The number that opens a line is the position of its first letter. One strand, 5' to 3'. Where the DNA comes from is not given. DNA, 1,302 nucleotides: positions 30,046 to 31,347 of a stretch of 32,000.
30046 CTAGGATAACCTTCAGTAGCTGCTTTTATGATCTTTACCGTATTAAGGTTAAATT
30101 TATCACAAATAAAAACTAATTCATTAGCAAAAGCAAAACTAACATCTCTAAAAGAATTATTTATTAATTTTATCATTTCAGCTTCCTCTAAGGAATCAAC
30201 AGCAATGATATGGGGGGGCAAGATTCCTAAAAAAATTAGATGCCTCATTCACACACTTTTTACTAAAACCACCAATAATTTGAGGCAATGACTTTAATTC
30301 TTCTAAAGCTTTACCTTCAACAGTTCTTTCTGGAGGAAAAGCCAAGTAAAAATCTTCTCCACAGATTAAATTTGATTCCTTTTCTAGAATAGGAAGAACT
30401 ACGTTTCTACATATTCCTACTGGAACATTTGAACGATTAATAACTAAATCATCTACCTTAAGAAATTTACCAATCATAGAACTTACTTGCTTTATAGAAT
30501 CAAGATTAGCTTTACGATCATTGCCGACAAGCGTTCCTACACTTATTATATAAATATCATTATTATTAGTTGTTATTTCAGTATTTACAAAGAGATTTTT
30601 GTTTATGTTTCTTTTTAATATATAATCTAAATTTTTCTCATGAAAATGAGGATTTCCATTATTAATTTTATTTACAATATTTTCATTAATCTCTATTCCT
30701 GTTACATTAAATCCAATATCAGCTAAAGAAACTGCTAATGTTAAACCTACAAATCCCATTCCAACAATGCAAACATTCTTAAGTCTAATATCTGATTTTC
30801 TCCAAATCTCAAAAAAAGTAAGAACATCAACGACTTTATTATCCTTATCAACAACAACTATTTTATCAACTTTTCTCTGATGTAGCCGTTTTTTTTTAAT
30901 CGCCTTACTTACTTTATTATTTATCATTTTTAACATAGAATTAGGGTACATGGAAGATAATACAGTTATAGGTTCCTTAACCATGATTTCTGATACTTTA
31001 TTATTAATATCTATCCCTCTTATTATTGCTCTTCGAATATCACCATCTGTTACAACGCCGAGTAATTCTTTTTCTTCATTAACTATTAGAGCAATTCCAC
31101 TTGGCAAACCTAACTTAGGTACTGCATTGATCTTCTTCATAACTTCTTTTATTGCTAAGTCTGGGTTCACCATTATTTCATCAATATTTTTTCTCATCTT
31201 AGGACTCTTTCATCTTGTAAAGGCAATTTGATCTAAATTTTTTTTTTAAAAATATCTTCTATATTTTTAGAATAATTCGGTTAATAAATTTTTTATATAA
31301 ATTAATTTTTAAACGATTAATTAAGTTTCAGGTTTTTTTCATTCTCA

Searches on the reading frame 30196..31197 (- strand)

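Call 5: search_protein_families(library=pfam, proteins=[window:30196-31197:-], max_evalue=0.01)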
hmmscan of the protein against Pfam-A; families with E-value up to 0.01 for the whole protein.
window:30196-31197:- (333 aa): 9 families
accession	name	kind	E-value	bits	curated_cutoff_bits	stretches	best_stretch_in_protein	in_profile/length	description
PF03721.20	UDPG_MGDP_dh_N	-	1.2e-41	142.7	27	1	141-317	2-181/187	UDP-glucose/GDP-mannose dehydrogenase family, NAD binding domain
PF00571.33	CBS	-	3.9e-08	33.9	24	1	6-59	8-56/57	CBS domain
PF07992.20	Pyr_redox_2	-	0.00011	22.2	26.1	1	120-200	124-200/291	Pyridine nucleotide-disulphide oxidoreductase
PF02254.24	TrkA_N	-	0.00017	22.3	23.8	1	142-180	1-39/116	TrkA-N domain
PF01210.29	NAD_Gly3P_dh_N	-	0.00023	21.6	23.1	1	142-222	2-79/158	NAD-dependent glycerol-3-phosphate dehydrogenase N-terminus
PF00070.33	Pyr_redox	-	0.00057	20.8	22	1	142-177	2-37/82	Pyridine nucleotide-disulphide oxidoreductase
PF02737.24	3HCDH_N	-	0.00078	19.8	22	1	141-180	1-40/180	3-hydroxyacyl-CoA dehydrogenase, NAD binding domain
PF01266.30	DAO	-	0.0068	16.4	27.9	1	142-169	2-29/353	FAD dependent oxidoreductase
PF02826.25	2-Hacid_dh_C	-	0.009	15.8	25.1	0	134-180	31-77/178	D-isomer specific 2-hydroxyacid dehydrogenase, NAD binding domain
